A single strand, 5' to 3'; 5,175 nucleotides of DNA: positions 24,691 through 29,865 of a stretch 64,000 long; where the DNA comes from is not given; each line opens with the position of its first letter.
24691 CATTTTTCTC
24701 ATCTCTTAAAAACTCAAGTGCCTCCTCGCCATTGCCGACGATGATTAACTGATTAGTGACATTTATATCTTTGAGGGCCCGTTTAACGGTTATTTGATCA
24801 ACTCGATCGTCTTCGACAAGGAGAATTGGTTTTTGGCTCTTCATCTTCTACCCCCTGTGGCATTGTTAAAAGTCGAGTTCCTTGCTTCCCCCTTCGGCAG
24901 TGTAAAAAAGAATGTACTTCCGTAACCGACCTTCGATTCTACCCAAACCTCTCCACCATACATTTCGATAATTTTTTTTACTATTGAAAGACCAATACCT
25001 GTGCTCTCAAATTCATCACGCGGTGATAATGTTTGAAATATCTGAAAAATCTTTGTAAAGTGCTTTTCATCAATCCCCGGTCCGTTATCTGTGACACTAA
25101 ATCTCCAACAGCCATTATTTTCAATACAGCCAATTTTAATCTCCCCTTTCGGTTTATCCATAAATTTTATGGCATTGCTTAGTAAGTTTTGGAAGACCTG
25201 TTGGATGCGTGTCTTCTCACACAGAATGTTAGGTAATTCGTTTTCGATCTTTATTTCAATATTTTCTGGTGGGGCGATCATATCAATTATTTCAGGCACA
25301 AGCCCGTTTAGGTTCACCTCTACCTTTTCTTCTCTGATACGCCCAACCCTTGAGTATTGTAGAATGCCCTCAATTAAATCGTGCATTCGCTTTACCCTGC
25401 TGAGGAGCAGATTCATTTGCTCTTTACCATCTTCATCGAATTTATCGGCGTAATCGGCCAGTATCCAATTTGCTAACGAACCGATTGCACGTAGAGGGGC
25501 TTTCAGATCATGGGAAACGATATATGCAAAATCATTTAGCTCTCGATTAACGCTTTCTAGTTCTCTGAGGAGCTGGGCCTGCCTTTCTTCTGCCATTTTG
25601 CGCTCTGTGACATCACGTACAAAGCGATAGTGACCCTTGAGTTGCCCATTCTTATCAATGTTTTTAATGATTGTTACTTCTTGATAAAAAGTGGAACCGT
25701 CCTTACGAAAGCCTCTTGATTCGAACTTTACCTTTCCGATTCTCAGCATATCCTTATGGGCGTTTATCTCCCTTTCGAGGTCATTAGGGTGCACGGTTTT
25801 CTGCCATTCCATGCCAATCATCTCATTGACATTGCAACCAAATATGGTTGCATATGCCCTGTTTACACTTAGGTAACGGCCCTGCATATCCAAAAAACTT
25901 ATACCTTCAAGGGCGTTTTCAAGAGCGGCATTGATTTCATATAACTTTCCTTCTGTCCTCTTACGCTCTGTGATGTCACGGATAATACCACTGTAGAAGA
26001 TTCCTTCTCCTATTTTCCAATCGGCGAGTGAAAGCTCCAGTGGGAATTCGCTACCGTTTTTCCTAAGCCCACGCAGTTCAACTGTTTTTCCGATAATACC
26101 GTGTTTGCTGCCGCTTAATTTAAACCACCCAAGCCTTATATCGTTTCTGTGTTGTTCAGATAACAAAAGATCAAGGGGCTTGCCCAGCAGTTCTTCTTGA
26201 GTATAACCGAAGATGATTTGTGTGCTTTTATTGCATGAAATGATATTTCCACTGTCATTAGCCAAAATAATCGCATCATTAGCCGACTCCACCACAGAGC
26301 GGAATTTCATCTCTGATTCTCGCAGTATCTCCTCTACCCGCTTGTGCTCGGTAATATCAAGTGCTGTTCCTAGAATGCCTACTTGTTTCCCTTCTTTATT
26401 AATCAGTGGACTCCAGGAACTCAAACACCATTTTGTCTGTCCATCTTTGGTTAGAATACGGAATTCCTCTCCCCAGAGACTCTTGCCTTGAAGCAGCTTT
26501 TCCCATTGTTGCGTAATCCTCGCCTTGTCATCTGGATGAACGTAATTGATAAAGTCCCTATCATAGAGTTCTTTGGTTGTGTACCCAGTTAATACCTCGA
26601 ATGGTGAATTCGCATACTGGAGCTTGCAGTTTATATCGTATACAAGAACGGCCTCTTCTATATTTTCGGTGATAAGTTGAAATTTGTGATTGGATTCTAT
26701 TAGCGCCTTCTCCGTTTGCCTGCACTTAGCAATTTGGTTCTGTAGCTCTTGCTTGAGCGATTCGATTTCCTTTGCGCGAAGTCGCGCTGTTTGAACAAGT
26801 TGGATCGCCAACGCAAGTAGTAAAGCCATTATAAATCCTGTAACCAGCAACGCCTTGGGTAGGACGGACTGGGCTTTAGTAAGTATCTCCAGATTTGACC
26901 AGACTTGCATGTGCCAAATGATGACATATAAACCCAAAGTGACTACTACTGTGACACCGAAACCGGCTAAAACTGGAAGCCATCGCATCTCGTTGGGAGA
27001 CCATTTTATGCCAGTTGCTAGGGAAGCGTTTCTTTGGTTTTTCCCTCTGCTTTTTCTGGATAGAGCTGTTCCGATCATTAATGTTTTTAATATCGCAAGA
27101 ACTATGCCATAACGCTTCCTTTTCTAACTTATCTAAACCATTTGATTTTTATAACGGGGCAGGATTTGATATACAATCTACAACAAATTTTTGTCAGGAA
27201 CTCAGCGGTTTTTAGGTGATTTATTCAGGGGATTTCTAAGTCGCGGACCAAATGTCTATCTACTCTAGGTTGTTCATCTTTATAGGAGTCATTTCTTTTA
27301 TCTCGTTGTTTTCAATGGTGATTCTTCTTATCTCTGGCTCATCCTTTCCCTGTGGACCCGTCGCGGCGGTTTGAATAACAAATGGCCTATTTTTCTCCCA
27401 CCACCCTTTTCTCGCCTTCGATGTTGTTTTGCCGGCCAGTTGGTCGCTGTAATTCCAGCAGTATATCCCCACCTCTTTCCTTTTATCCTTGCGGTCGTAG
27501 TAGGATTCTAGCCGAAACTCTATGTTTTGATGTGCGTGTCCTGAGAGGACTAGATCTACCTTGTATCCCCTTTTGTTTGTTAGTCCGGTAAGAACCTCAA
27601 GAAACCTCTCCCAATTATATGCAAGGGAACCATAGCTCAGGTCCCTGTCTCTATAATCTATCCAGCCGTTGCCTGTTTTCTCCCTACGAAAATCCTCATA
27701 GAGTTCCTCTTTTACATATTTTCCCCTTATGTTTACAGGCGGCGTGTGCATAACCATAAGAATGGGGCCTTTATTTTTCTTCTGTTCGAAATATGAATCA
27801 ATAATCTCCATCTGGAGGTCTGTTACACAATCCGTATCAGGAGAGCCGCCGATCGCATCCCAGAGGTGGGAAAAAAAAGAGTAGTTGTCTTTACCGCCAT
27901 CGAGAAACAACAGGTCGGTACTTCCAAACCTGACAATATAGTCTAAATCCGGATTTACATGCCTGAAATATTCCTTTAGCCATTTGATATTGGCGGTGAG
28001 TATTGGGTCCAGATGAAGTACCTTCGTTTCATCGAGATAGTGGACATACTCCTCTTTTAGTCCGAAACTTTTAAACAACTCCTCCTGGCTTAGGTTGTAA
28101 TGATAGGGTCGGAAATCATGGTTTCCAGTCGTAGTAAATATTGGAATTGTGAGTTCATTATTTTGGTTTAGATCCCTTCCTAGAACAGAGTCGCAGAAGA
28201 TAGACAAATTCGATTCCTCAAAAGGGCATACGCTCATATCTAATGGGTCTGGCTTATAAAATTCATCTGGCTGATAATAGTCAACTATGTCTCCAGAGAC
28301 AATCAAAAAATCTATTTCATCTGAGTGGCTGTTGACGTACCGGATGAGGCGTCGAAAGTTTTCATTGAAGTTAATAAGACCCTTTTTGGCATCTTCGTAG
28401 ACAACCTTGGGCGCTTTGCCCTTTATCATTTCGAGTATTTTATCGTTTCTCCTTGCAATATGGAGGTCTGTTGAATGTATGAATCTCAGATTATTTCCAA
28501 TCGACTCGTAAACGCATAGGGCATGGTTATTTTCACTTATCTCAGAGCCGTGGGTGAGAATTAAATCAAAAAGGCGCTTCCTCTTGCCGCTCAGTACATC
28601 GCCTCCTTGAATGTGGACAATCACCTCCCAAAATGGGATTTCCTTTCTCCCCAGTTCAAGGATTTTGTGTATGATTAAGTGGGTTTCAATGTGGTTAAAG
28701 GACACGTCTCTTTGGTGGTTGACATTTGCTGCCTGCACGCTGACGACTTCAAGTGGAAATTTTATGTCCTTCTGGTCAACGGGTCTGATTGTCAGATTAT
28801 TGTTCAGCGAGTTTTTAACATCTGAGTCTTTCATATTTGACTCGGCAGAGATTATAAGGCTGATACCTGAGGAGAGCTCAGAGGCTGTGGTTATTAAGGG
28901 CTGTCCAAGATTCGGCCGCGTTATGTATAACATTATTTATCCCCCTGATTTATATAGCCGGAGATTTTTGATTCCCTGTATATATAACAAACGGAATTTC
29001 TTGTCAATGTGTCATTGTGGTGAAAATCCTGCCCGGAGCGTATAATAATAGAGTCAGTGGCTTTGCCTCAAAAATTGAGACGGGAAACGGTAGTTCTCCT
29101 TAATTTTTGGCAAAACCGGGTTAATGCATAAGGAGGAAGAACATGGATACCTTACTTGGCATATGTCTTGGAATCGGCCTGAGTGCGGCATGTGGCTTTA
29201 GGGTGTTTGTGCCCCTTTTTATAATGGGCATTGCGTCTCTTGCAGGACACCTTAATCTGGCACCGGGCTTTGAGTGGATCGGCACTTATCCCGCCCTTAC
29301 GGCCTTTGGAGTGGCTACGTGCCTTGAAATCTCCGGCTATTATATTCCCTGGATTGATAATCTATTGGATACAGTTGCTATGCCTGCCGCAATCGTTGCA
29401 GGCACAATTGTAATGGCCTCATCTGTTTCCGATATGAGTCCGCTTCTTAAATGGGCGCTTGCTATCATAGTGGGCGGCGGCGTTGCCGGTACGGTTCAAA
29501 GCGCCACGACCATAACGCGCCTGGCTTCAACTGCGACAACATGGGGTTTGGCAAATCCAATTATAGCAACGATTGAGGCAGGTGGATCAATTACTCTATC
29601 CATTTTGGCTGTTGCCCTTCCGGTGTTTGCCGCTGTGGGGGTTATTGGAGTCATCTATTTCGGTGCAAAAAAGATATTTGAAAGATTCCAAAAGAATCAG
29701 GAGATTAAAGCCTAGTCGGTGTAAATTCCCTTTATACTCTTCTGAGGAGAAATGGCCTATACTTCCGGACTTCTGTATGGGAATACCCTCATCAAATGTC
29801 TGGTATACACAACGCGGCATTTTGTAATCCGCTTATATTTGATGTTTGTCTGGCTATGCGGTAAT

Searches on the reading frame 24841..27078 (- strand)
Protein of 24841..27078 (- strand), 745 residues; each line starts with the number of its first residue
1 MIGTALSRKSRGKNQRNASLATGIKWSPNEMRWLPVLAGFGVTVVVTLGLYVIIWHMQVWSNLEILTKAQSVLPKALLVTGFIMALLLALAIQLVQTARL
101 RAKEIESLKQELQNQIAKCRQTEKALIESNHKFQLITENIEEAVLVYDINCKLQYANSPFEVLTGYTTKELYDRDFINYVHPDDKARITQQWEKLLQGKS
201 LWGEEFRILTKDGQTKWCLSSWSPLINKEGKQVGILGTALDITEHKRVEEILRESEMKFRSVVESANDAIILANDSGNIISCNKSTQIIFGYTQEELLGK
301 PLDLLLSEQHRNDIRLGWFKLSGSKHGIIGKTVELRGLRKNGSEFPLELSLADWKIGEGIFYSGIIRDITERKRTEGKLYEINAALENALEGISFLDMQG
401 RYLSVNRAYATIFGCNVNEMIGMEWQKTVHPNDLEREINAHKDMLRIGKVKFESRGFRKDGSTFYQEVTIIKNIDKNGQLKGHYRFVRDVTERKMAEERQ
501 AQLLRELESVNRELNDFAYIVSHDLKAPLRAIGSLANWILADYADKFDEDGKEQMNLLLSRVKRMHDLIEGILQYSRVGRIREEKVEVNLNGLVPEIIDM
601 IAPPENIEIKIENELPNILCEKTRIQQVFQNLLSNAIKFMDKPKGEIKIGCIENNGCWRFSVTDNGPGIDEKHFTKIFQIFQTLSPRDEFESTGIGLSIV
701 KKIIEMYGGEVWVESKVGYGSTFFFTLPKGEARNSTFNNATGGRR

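Call 32: search_protein_families(library=pfam, proteins=[window:24841-27078:-], max_evalue=0.001)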
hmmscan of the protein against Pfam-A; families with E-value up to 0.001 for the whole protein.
window:24841-27078:- (745 aa): 11 families
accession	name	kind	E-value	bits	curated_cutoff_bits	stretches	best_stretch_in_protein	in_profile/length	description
PF13426.13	PAS_9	-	3.2e-39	133.8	27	3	267-371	1-103/103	PAS domain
PF00989.32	PAS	-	6.7e-38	129.6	22.6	3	133-242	3-113/113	PAS fold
PF08447.18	PAS_3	-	3.1e-36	124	25.6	2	155-239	3-89/89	PAS fold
PF08448.16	PAS_4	-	3.7e-36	124.1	23.1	3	138-247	2-110/110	PAS fold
PF02518.31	HATPase_c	-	5.4e-28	98.1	26.4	1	622-729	3-109/111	Histidine kinase-, DNA gyrase B-, and HSP90-like ATPase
PF13188.13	PAS_8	-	8.6e-22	76.7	21.8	3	258-308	2-49/65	PAS domain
PF24820.1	Diguanyl_cycl_sensor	-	1.6e-09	38.1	28.1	0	263-312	2-51/109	Diguanylate cyclase-like sensor domain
PF00512.31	HisKA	-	2.4e-08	34.3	26.9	1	514-578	2-63/66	His Kinase A (phospho-acceptor) domain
PF14598.12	PAS_11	-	7.2e-07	29.6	25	0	396-447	8-59/109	PAS domain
PF14501.12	HATPase_c_5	-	1.3e-06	28.7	22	1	624-715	5-90/102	GHKL domain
PF12860.13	PAS_7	-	1.6e-05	25.5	27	0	386-497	1-114/115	PAS fold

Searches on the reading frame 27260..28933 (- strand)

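Call 33: search_protein_families(library=pfam, proteins=[window:27260-28933:-], max_evalue=0.001)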
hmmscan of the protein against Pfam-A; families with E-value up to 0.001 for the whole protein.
window:27260-28933:- (557 aa): 1 family
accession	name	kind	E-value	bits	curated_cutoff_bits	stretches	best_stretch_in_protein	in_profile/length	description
PF00149.33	Metallophos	-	5.8e-12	46.9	21.5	1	149-469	1-190/191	Calcineurin-like phosphoesterase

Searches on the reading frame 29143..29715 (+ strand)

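Call 3: search_protein_families(library=pfam, proteins=[window:29143-29715:+], max_evalue=0.01)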
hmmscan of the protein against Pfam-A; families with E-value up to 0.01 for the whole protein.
window:29143-29715:+ (190 aa): 2 families
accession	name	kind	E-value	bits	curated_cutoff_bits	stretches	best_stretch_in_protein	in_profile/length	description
PF13548.11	DUF4126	-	5.8e-52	176.4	27.5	1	7-174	1-169/175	Domain of unknown function (DUF4126)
PF22503.1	DUF6992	-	0.007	17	27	0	101-145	2-45/122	Family of unknown function (DUF6992)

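Call 4: search_protein_families(library=ncbifam, proteins=[window:29143-29715:+], max_evalue=0.01)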
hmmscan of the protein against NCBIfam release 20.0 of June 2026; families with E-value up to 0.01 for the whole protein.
window:29143-29715:+ (190 aa): 0 families
